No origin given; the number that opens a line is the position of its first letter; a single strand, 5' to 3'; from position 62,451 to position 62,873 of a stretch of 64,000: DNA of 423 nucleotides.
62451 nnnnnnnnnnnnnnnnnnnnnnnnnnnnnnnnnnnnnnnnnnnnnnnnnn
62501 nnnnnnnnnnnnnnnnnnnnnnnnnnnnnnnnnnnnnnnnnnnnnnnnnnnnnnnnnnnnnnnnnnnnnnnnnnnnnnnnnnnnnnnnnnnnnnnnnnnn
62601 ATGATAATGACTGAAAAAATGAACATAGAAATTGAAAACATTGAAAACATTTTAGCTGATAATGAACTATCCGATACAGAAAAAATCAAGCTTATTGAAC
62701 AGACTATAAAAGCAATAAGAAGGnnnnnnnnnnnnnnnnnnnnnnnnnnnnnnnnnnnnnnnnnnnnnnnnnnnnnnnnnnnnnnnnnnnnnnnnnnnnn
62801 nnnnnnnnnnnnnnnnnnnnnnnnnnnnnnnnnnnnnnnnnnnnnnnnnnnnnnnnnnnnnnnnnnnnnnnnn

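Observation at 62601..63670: Duplicated 41-aa ORFs flanking a small gene, followed by a RadC/JAB protein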

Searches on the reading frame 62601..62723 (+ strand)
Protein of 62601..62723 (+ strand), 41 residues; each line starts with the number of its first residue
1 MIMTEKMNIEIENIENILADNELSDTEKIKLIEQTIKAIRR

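Call 6: search_protein_families(library=pfam, proteins=[window:62601-62723:+], max_evalue=0.01)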
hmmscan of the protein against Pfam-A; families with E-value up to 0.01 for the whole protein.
seq(41 aa): 0 families

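Call 7: search_protein_families(library=phrogs, proteins=[window:62601-62723:+], max_evalue=0.01)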
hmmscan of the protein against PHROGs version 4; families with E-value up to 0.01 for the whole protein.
seq(41 aa): 0 families

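Call 15: find_homologous_proteins(query=window:62601-62723:+, max_evalue=10)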
Query seq(41 aa) (41 aa): 26 proteins with E <= 10 among 26 candidates.
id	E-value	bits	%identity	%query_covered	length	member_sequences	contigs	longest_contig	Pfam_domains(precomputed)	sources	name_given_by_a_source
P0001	2.8e-15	70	100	100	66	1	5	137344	-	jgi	-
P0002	9.6e-14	66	90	100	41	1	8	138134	-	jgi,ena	-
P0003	1.4e-13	65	90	100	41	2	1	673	-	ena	-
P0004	2.4e-13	64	90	100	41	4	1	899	-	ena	-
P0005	3.9e-13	64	88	100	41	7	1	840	-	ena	-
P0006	9.4e-13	63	88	100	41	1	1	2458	-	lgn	-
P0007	9.5e-13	63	85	100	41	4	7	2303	-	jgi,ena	-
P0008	1.3e-12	62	88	100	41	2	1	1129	-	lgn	-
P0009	2.0e-12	62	85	100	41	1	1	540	-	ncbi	-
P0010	2.1e-12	62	85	100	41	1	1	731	-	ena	-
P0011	2.7e-12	61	85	100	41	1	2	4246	-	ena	-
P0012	3.3e-12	61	83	100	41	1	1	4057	-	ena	-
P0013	5.0e-12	60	83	100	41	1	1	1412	-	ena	-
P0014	5.8e-12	60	80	100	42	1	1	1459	-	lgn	-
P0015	7.9e-12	60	83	100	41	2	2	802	-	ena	-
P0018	3.0e-11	58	83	100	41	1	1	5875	-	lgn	-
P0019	4.5e-11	58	80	100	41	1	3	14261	-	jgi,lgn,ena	-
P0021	8.2e-11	57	78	100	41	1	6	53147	-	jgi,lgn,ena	-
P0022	1.3e-9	53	83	98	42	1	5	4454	-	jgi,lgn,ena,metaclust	jgi:hypothetical protein|metaclust:\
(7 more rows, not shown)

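Call 18: find_encoding_contigs(protein=P0021, flank=5000, max_places=6)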
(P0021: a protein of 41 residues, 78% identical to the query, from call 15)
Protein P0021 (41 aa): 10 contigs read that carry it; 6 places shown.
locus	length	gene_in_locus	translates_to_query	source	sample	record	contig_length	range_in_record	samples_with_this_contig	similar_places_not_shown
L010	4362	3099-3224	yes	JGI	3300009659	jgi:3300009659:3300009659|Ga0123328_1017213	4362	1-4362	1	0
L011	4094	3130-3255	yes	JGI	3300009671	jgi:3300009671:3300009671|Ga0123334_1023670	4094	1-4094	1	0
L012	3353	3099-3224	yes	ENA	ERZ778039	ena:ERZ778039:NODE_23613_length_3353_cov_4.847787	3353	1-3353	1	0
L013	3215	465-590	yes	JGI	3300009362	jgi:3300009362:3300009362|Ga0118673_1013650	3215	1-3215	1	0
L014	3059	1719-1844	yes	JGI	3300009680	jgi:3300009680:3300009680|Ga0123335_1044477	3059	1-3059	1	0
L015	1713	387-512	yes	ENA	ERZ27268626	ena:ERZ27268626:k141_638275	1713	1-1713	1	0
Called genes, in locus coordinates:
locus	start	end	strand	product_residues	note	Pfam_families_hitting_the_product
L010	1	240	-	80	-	?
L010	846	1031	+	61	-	-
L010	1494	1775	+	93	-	-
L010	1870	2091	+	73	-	-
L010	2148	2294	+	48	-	-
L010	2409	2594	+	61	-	-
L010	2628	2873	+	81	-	-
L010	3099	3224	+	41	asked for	-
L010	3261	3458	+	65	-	-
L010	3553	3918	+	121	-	-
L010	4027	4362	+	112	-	?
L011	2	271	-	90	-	?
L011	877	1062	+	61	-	-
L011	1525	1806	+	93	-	-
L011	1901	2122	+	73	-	-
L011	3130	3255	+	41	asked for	-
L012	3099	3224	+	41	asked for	-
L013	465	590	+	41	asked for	-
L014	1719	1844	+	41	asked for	-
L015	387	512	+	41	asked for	-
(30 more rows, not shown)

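Call 19: find_encoding_contigs(protein=P0019, flank=5000, max_places=6)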
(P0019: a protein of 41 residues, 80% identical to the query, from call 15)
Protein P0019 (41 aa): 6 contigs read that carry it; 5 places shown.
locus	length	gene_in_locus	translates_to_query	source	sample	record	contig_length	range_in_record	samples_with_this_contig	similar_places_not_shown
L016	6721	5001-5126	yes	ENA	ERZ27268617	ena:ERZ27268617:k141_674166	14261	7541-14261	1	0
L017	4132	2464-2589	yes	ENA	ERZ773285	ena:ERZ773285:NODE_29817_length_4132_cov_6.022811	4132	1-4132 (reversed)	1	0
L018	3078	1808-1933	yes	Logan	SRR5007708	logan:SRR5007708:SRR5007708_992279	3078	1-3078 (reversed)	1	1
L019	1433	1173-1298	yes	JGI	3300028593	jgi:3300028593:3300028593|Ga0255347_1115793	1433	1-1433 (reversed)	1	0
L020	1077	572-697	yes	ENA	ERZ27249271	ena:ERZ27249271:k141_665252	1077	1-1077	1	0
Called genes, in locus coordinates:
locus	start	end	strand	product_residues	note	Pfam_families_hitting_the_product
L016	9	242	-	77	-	-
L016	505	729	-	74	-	-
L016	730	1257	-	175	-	PF00625:Guanylate_kin, PF13238:AAA_18, PF13671:AAA_33 (weak)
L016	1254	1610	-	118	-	PF14359:DUF4406, PF24963:DUF7768 (weak)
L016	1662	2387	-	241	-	PF01507:PAPS_reduct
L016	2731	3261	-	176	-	-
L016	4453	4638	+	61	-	-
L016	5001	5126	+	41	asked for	-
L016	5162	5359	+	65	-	-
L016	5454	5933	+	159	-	PF04002:RadC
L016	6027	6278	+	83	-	-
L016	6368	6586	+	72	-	-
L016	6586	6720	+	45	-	?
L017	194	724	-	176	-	-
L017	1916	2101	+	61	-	-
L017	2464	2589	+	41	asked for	-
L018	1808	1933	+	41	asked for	-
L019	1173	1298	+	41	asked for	-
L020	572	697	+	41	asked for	-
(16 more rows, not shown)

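Call 23: find_related_loci(query=A2, collection=metagenome_contigs, flank=4000)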
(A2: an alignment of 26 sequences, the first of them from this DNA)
Query A2 (41 aa) in metagenome_contigs; peptide patterns used: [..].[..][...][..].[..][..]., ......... (x = any residue, [..] = any of these).
600 stretches matched a pattern (row limit reached: there are more); 5 encode a relative of the query (tblastn E <= 1e-3); 5 distinct loci.
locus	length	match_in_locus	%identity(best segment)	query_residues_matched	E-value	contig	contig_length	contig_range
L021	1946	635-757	85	1-41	6e-20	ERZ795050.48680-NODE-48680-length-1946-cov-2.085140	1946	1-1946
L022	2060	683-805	76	1-41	5e-17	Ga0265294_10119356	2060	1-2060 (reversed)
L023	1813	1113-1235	76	1-41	5e-17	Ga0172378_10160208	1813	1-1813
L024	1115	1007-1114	75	1-36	4e-14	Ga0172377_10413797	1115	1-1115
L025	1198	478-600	78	1-41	5e-12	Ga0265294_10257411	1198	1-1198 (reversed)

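Call 24: find_related_loci(query=A2, collection=viral_contigs, flank=6000)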
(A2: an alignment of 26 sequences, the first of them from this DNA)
Query A2 (41 aa) in viral_contigs; peptide patterns used: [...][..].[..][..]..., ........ (x = any residue, [..] = any of these).
339 stretches matched a pattern, but none encodes a relative of the query by tblastn (E <= 1e-3).

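Call 25: find_encoding_contigs(protein=P0002, flank=4000, max_places=10)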
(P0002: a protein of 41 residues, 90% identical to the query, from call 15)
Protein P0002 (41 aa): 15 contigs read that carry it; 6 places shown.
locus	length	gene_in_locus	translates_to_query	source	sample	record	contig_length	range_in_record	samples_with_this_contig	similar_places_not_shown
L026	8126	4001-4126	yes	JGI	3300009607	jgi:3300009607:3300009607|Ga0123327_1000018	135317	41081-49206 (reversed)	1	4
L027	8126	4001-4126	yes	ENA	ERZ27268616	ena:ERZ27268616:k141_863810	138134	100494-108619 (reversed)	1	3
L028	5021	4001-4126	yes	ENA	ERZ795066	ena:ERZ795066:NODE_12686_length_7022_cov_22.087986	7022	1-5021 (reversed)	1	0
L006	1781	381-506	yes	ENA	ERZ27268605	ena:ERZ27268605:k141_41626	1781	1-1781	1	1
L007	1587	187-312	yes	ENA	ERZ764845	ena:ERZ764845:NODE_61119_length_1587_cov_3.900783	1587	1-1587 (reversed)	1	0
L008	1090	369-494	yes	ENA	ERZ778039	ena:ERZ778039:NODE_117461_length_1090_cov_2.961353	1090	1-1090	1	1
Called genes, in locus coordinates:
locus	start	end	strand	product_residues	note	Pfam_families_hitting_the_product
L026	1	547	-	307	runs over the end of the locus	-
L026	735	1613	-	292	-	PF13495:Phage_int_SAM_4, PF02899:Phage_int_SAM_1, PF00589:Phage_integrase, PF22823:MrpR_C_cat (weak)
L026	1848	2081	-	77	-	-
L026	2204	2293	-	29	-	-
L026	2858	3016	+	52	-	-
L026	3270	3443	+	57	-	-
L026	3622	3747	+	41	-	-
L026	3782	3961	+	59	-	-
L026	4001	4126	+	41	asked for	-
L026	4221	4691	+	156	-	PF04002:RadC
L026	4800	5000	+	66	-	-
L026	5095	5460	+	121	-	-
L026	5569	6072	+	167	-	PF00226:DnaJ (weak)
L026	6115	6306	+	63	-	-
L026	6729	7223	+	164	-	-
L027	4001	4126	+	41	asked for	-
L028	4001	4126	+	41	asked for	-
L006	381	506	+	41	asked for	-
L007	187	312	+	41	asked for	-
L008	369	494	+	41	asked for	-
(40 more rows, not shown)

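Call 26: find_encoding_contigs(protein=P0018, flank=5000, max_places=4)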
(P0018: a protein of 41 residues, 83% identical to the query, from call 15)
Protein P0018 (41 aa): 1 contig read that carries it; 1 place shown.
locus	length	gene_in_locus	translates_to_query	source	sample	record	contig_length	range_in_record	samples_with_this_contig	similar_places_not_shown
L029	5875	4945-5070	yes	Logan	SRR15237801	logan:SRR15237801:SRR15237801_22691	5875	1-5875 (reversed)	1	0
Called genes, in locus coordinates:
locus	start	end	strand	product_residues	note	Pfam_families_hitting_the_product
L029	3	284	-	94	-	?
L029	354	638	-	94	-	-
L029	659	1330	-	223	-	-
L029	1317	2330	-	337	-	PF01580:FtsK_SpoIIIE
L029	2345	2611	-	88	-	-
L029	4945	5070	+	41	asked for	-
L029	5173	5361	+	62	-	-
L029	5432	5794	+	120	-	-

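Call 27: find_encoding_contigs(protein=P0022, flank=5000, max_places=6)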
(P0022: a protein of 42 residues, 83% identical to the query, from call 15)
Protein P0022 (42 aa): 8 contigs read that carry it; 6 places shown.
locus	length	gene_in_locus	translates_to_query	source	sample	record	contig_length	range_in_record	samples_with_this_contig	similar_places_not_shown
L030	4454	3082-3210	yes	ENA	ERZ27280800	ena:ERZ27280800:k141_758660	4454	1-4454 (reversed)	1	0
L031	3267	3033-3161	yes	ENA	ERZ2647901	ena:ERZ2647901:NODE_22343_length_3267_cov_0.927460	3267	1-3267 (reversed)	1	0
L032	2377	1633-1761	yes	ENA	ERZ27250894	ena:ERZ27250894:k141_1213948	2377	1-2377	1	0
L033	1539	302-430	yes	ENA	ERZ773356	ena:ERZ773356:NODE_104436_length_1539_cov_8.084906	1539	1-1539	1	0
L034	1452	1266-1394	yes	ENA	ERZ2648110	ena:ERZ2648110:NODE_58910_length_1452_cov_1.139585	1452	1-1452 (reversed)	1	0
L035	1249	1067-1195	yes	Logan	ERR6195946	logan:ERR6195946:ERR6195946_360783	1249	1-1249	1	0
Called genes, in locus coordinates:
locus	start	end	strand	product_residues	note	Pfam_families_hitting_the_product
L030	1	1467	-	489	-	?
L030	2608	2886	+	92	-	-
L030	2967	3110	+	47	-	-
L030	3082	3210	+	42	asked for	-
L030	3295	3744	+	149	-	-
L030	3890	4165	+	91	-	-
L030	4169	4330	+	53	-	-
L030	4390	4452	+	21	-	?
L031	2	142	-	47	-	?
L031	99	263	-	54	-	-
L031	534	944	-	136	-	-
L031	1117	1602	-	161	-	PF00270:DEAD, PF04851:ResIII, PF13872:AAA_34 (weak)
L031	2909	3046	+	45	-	-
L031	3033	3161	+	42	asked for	-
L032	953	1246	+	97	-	-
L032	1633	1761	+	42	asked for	-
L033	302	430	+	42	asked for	-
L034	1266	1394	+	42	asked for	-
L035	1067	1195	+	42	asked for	-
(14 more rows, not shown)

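Call 33: search_protein_families(library=pfam, alignment_id=A2, max_evalue=10)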
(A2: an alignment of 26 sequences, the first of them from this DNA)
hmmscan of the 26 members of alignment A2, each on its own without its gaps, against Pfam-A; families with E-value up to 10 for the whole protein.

A. member 1, seq(41 aa): 0 families

B. families by the number of members that match (of 26 scanned): 1 family
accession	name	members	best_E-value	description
PF16326.10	ABC_tran_CTD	6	0.012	ABC transporter C-terminal domain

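Call 34: search_solved_structures(query=A2, max_evalue=10, show_alignments=3)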
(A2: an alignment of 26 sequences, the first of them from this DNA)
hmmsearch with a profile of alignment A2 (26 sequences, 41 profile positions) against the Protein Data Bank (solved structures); distinct sequences matched with E-value up to 10: 4.
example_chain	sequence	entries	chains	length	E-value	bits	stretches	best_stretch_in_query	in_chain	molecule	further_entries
9k7y_A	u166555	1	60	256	0.66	13.2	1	9-38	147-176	Cage-i53-Zn1-HEHE-14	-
8dfo_M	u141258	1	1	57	0.82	12.9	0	23-33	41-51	AcrIC4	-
5b6h_A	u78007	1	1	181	7.3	9.9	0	26-39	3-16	Adenine phosphoribosyltransferase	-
4mb6_A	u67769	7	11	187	8.3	9.7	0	26-39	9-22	Adenine phosphoribosyltransferase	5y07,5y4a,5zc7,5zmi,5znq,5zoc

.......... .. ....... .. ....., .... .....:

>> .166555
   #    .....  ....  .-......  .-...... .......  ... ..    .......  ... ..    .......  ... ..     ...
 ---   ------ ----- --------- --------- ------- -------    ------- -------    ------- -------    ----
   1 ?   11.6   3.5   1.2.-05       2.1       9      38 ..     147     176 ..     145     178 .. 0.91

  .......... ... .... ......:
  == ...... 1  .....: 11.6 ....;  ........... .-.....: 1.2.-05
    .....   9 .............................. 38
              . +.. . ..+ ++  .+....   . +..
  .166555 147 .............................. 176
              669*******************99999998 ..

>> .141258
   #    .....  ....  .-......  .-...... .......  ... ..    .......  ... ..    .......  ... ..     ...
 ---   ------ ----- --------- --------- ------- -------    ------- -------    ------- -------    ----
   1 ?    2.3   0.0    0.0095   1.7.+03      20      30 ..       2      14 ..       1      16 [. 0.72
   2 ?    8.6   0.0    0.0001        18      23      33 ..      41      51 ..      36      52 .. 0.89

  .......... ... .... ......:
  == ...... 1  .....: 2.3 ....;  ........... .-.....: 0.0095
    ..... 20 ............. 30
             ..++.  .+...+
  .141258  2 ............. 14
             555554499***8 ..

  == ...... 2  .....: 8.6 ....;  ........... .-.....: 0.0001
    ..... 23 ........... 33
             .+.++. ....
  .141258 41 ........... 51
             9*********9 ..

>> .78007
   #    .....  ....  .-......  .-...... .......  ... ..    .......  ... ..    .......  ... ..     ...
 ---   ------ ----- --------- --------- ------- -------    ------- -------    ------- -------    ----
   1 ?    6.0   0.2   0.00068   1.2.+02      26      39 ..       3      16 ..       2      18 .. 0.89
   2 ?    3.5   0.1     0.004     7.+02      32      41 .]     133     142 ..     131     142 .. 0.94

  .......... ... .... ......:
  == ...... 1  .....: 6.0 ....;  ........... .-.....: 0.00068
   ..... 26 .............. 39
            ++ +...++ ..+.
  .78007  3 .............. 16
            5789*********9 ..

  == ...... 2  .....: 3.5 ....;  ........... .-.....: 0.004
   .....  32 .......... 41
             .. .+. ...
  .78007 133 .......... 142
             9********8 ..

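Call 39: search_protein_representatives(alignment_id=A2)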
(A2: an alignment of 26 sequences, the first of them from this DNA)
Query: 26 sequences, 41 profile positions. Proteins with E-value up to 0.001 (for the whole library): 9; up to 1e-10: 7; up to 1e-30: 0. The best 9 are listed.
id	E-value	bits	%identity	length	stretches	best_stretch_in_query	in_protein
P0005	1.3e-21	92.3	-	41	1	1-41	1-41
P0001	6.6e-21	90.1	-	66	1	1-41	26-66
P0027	3.4e-19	84.6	-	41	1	1-41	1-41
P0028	1.5e-18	82.5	-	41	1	1-41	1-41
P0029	5.6e-14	67.9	-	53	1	1-32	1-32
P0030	8.6e-13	64.1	-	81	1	1-33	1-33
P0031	1.9e-11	59.8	-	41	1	1-41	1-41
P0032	1.7e-07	47.1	-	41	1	1-39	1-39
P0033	1.5e-06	44.1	-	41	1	1-39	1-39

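Call 46: predict_structure(alignment_id=A2)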
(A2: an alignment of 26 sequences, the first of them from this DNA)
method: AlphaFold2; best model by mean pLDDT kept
length: 41 residues; sequences in the alignment: 26
mean_pLDDT: 94.7   pTM: 0.69
mean pLDDT of the five models: 94.7, 93.5, 92.4, 92.2, 91.2
residues with pLDDT >= 90: 35; 70-90: 6; 50-70: 0; < 50: 0
segments of 3 or more residues with pLDDT < 50: none
pLDDT, mean of each block of 10 residues (from residue 1): 90 98 98 95 82
secondary structure, 60 per line:
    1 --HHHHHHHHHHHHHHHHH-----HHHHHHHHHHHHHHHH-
elements in order: H3-19 H25-40

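Call 51: fold_search(model_id=the predicted structure, library=pdb)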
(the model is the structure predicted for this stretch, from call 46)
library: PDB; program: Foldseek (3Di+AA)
matches with E <= 10: 40; with E <= 0.001: 0
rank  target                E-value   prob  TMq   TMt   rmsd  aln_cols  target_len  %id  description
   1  2ynq_B                2.1e+00  0.82  0.70  0.20   0.8        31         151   29  Crystal Structure of Geobacillus thermodenitrificans EssB extracellular fragment (released 2012-12-05)
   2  2ynq_C                2.1e+00  0.77  0.68  0.20   0.9        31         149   29  Crystal Structure of Geobacillus thermodenitrificans EssB extracellular fragment (released 2012-12-05)
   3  2ynq_A                2.4e+00  0.75  0.69  0.20   0.9        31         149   29  Crystal Structure of Geobacillus thermodenitrificans EssB extracellular fragment (released 2012-12-05)
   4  2ynq_D                2.6e+00  0.77  0.71  0.20   0.8        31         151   29  Crystal Structure of Geobacillus thermodenitrificans EssB extracellular fragment (released 2012-12-05)
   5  3zjc_A                3.4e+00  0.75  0.85  0.13   0.7        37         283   22  Crystal structure of GMPPNP-bound human GIMAP7 L100Q variant (released 2013-03-13)
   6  9e5c_4w               4.5e+00  0.60  0.82  0.07   0.8        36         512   25  Cryo-EM structure of 96 nm repeat of microtubule doublet from T. brucei flagellum (released 2025-03-12)
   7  4h63_V                4.5e+00  0.23  0.63  0.27   2.8        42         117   14  Structure of the Schizosaccharomyces pombe Mediator head module (released 2012-10-31)
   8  3aoh_D                4.8e+00  0.44  0.80  0.03   1.5        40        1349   18  RNA polymerase-Gfh1 complex (Crystal type 1) (released 2010-12-08)
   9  5kko_C                5.9e+00  0.35  0.68  0.53   1.1        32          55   16  A 1.55A X-Ray Structure from Vibrio cholerae O1 biovar El Tor of a Hypothetical Protein (released 2016-09-21)
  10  7oqy_Q                5.9e+00  0.16  0.59  0.57   2.2        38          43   26  Cryo-EM structure of the cellular negative regulator TFS4 bound to the archaeal RNA polymerase (released 2021-08-25)
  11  8q3i_H                6.4e+00  0.25  0.67  0.05   1.9        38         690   10  Mycobacterium smegmatis RNA polymerase in complex with HelD, SigA and RbpA in State I (released 2024-08-14)
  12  8i03_H                6.4e+00  0.10  0.47  0.19   4.3        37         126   24  Cryo-EM structure of the SIN3L complex from S. pombe (released 2023-05-03)
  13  3eql_D                6.8e+00  0.35  0.81  0.03   1.5        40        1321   18  Crystal structure of the T. Thermophilus RNA polymerase holoenzyme in complex with antibiotic myxopyronin (released 2008-10-28)
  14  5kko_F                6.8e+00  0.28  0.68  0.62   1.2        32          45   16  A 1.55A X-Ray Structure from Vibrio cholerae O1 biovar El Tor of a Hypothetical Protein (released 2016-09-21)
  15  8axk_N                6.8e+00  0.20  0.63  0.35   2.4        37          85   14  Type 3 secretion system export apparatus core, inner rod and needle of Shigella flexneri (released 2023-03-01)
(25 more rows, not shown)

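Call 73: find_related_loci(query=A2, collection=genome_contigs, flank=5000)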
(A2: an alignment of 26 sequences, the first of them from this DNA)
Query A2 (41 aa) in genome_contigs; peptide patterns used: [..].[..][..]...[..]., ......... (x = any residue, [..] = any of these).
338 stretches matched a pattern, but none encodes a relative of the query by tblastn (E <= 1e-3).

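Call 85: search_protein_families(library=padloc, proteins=[window:62601-62723:+], max_evalue=0.01)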
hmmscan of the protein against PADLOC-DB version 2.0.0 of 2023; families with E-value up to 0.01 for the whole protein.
seq(41 aa): 0 families

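Call 108: fold_search(model_id=the predicted structure, library=viral)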
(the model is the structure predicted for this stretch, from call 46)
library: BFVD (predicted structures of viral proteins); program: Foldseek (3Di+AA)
matches with E <= 10: 369; with E <= 0.001: 0
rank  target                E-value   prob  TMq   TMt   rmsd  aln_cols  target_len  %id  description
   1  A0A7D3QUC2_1          1.7e-01  1.00  0.89  0.04   0.6        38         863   37  Ankyrin repeat domain-containing protein [Fadolivirus FV1/VV64]
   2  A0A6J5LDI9            2.6e-01  1.00  0.92  0.72   0.5        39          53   20  Uncharacterized protein [uncultured Caudovirales phage]
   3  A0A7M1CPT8            3.7e-01  1.00  0.89  0.52   0.3        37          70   16  (no name in the UniProt tables at hand)
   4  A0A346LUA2            4.6e-01  0.99  0.87  0.63   0.6        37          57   22  Uncharacterized protein [Sulfolobus filamentous virus 1]
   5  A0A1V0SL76            5.3e-01  0.99  0.89  0.25   0.5        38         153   26  Uncharacterized protein [Klosneuvirus KNV1]
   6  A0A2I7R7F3            6.0e-01  0.98  0.73  0.38   0.6        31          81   32  (no name in the UniProt tables at hand)
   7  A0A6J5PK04            8.5e-01  0.98  0.88  0.56   0.4        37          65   19  Uncharacterized protein [uncultured Caudovirales phage]
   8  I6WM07                8.5e-01  0.98  0.87  0.08   0.7        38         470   16  HC-Pro protein (Fragment) [Sugarcane streak mosaic virus]
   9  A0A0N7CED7            8.5e-01  0.96  0.87  0.91   0.7        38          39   21  Uncharacterized protein [Salmonella phage 38]
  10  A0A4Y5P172            8.5e-01  0.96  0.73  0.67   0.6        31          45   22  (no name in the UniProt tables at hand)
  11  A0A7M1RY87            8.5e-01  0.84  0.70  0.31   2.3        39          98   20  Uncharacterized protein [uncultured phage cr50_1]
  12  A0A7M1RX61            9.2e-01  0.97  0.83  0.43   0.7        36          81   22  Uncharacterized protein [uncultured phage cr8_1]
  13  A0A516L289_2          9.2e-01  0.93  0.77  0.04   1.2        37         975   22  (no name in the UniProt tables at hand)
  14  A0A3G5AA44            9.8e-01  0.95  0.82  0.30   0.9        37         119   24  Uncharacterized protein [Hyperionvirus sp.]
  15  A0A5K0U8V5            1.1e+00  0.97  0.88  0.13   0.6        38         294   26  Uncharacterized protein [Yasminevirus sp. GU-2018]
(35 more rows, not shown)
